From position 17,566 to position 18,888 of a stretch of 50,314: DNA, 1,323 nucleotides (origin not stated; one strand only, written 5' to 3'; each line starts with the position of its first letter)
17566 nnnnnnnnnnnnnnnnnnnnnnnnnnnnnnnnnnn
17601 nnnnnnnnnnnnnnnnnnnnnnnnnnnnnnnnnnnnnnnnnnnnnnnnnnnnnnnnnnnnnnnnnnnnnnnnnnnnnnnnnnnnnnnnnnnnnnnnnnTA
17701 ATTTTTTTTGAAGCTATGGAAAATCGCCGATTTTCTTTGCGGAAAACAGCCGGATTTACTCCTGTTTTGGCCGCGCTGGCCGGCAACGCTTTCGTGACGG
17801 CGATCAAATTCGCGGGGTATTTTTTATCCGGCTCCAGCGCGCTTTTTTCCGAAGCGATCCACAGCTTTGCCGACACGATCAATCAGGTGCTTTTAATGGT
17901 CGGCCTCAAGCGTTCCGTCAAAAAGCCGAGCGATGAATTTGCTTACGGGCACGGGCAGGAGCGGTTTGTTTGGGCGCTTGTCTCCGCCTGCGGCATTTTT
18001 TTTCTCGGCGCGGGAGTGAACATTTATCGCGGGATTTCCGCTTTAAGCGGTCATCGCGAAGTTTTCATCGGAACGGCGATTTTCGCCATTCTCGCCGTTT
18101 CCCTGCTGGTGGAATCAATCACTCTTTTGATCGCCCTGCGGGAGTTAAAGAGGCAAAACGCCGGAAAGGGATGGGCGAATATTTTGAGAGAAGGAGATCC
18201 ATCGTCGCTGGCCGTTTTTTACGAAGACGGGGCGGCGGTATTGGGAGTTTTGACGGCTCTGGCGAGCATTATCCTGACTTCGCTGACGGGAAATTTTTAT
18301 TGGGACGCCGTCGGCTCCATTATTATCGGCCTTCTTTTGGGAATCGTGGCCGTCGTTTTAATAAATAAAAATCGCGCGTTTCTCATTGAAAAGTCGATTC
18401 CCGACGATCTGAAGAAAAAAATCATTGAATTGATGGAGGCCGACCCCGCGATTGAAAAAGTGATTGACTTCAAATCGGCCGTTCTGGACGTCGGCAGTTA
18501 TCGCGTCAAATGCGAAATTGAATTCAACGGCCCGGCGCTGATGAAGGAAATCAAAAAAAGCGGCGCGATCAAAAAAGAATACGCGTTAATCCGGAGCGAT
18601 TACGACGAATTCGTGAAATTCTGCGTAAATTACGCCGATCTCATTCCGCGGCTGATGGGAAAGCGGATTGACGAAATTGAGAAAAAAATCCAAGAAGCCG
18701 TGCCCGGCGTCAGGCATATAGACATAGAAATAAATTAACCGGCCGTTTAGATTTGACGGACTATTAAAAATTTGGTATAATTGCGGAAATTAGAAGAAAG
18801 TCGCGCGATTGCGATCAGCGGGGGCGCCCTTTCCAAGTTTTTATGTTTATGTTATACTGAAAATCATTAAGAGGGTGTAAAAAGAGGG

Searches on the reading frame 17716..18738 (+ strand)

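Call 9: search_protein_families(library=pfam, proteins=[window:17716-18738:+], max_evalue=0.001)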
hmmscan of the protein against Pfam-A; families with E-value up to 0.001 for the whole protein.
window:17716-18738:+ (340 aa): 1 family
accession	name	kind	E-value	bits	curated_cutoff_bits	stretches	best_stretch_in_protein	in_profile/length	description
PF01545.26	Cation_efflux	-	5.2e-34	118.2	26.6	1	18-220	2-194/198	Cation efflux family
